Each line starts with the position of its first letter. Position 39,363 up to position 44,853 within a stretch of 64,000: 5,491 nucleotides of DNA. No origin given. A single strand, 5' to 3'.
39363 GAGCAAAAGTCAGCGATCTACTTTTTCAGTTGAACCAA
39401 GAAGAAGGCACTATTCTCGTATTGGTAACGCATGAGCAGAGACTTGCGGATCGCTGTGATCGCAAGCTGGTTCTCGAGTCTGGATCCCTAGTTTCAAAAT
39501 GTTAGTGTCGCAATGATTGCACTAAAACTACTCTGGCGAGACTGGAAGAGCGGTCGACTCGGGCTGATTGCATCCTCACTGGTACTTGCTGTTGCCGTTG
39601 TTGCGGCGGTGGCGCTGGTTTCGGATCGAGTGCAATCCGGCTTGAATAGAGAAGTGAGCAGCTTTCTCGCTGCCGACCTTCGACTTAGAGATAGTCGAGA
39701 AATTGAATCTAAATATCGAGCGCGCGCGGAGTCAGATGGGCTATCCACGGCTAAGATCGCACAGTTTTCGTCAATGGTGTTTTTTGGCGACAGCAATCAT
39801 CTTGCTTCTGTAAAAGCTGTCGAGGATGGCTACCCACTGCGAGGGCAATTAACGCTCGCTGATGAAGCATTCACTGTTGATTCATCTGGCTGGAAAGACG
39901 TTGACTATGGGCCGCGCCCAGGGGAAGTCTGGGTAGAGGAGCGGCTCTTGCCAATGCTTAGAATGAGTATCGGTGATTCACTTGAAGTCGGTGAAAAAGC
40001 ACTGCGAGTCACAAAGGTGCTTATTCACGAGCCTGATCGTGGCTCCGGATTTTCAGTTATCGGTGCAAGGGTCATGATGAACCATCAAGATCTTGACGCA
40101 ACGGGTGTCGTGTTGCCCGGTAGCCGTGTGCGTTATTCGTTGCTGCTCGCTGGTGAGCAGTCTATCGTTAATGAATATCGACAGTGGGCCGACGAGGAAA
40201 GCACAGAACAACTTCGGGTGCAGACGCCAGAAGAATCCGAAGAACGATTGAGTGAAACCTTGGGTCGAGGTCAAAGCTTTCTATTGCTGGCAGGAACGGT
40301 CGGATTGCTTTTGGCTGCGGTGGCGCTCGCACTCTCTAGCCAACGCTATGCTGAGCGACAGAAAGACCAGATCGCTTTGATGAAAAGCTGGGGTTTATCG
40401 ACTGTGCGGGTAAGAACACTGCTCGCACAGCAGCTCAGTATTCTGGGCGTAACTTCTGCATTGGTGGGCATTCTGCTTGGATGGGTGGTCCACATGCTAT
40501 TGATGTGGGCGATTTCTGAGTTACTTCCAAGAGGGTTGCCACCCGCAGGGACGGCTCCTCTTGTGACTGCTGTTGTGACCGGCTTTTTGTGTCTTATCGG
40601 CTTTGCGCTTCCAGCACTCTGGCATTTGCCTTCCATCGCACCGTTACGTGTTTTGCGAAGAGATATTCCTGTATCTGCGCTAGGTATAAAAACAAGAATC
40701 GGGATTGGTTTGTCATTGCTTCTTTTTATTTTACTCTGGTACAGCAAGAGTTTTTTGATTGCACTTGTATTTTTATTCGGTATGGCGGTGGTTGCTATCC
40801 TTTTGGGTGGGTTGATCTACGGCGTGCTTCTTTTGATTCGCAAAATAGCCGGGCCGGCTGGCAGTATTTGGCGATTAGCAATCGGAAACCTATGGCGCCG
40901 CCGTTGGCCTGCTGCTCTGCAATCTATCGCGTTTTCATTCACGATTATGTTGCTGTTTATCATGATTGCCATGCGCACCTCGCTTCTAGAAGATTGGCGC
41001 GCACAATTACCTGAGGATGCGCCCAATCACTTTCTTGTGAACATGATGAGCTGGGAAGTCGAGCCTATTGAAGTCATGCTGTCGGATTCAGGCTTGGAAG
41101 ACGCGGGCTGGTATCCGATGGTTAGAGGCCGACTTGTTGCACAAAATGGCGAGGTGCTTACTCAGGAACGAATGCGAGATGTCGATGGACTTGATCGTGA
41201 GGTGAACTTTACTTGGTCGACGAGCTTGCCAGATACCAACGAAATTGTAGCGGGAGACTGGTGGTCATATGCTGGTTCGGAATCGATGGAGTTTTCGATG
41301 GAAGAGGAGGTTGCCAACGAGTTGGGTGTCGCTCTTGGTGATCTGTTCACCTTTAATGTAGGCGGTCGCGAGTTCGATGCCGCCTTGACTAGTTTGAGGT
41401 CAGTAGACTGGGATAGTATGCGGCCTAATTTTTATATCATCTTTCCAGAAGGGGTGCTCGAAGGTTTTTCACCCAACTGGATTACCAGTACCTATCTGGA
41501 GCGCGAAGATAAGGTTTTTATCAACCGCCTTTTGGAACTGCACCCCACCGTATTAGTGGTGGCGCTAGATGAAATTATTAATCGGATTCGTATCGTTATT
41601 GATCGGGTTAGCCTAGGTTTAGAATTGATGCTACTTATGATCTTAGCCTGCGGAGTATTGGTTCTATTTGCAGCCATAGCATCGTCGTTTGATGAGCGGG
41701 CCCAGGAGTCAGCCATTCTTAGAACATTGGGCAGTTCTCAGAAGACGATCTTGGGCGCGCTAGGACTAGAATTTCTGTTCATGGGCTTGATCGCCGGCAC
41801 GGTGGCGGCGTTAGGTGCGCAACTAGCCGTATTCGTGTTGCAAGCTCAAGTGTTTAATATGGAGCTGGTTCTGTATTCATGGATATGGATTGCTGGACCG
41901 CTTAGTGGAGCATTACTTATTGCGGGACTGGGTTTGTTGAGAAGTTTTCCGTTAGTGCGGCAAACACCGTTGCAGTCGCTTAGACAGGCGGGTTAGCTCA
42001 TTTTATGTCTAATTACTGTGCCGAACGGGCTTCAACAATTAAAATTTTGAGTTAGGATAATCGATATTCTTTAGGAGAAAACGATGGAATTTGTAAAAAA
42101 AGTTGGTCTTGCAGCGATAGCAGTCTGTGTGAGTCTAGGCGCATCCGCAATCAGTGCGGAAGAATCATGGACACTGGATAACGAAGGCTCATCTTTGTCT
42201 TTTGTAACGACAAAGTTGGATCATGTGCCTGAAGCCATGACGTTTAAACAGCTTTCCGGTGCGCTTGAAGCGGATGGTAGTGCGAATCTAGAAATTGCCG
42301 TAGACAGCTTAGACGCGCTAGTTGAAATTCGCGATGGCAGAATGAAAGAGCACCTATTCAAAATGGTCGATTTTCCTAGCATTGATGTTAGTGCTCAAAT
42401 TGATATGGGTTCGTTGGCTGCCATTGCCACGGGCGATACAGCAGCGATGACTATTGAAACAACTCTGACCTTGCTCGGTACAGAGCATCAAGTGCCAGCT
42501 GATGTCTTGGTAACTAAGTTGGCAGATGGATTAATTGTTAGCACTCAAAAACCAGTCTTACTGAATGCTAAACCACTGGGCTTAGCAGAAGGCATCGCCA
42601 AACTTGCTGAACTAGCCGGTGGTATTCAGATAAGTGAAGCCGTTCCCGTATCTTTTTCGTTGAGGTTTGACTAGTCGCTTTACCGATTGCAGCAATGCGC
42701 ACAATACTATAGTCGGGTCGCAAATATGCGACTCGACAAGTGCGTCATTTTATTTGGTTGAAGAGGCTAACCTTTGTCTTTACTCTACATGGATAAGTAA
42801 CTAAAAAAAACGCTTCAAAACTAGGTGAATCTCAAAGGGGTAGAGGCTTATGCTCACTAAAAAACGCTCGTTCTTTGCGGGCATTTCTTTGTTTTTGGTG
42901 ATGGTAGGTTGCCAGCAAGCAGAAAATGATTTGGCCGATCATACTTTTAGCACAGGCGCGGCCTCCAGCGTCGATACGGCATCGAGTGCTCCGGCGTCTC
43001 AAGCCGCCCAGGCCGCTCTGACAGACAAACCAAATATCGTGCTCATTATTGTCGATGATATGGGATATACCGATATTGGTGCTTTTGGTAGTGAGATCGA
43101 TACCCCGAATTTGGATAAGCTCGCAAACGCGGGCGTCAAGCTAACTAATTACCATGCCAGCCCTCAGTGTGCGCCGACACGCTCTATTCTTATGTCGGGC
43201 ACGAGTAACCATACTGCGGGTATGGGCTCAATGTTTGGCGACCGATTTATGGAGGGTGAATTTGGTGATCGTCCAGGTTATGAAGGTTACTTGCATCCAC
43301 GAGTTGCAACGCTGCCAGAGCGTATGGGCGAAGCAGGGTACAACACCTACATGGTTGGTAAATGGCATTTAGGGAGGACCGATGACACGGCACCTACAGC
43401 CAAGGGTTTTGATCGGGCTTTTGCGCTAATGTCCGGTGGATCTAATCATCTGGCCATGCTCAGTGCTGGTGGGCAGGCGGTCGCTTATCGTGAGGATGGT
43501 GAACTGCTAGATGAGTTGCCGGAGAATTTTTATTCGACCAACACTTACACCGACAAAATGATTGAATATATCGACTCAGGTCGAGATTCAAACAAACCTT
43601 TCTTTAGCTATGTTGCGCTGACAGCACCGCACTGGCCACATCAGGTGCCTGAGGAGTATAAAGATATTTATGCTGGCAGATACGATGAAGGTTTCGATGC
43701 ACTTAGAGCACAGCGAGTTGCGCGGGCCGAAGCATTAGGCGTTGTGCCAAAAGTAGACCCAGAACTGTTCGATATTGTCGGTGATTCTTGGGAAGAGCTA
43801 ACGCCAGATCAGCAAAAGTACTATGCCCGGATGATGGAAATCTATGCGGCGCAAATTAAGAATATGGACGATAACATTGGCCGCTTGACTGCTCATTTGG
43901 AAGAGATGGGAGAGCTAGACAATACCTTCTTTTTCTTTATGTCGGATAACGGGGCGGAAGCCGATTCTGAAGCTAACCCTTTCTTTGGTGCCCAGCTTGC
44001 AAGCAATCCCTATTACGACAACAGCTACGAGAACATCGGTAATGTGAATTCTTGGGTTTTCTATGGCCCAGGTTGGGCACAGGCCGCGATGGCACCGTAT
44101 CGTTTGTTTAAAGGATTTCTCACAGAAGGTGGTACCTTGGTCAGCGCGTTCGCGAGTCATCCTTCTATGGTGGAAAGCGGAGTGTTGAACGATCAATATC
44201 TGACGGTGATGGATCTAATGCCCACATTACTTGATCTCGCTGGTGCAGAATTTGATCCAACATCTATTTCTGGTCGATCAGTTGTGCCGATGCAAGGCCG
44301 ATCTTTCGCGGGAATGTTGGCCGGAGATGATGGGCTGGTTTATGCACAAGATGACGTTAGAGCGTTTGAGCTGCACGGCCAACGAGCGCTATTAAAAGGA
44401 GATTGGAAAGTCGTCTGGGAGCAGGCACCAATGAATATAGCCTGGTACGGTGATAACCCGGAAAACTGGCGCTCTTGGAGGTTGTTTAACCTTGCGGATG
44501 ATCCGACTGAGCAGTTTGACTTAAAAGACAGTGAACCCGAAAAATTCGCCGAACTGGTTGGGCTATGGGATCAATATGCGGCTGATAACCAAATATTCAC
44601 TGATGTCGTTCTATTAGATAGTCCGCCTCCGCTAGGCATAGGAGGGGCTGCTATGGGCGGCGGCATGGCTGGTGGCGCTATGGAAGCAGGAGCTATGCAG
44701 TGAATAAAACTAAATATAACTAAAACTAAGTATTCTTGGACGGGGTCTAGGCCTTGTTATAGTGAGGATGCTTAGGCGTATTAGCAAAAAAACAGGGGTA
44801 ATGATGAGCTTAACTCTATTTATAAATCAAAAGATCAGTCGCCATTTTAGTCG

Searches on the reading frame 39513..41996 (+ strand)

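Call 34: search_protein_families(library=ncbifam, proteins=[window:39513-41996:+], max_evalue=1e-10)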
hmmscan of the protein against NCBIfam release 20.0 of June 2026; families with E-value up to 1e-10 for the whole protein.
window:39513-41996:+ (827 aa): 1 family
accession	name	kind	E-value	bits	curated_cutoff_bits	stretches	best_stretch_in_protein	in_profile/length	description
NF041854.1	ABC_perm_YbbP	equivalog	4e-171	570.8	999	1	5-817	4-801/806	putative ABC transporter permease subunit YbbP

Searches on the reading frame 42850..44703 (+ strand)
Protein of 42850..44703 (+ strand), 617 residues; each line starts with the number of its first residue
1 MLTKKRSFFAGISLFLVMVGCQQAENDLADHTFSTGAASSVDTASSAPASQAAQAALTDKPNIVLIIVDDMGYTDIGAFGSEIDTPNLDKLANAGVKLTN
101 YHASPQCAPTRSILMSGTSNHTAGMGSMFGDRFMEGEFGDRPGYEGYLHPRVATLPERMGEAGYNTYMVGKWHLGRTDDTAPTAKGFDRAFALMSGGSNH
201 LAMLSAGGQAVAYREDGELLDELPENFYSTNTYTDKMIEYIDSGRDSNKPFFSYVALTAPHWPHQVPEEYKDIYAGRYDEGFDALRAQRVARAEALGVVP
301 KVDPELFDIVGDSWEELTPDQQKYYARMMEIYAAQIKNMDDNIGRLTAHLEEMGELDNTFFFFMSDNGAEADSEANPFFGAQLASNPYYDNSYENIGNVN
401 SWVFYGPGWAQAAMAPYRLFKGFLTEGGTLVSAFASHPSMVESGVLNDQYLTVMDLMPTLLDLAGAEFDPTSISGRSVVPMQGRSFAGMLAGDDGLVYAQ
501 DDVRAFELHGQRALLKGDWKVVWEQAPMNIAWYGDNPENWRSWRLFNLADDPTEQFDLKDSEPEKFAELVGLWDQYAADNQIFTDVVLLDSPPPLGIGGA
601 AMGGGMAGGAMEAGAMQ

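Call 34: search_protein_families(library=ncbifam, proteins=[window:42850-44703:+], max_evalue=1e-10)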
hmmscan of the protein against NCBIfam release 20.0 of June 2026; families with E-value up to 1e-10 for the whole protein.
window:42850-44703:+ (617 aa): 4 families
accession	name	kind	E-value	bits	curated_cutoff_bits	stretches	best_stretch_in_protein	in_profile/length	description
NF010322.0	PRK13759.1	equivalog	1.7e-35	122.5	481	2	58-174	4-107/486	arylsulfatase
TIGR03417.1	chol_sulfatase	equivalog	1.9e-22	79.8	433.45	0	60-120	2-65/500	choline-sulfatase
NF052527.1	Mn_arylsulf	exception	1.9e-21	76.6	850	0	223-369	173-304/479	manganese-dependent arylsulfatase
NF045661.1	HdlasePehA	equivalog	5.9e-21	74.6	900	0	223-370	176-322/506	phosphoric/sulfuric ester hydrolase PehA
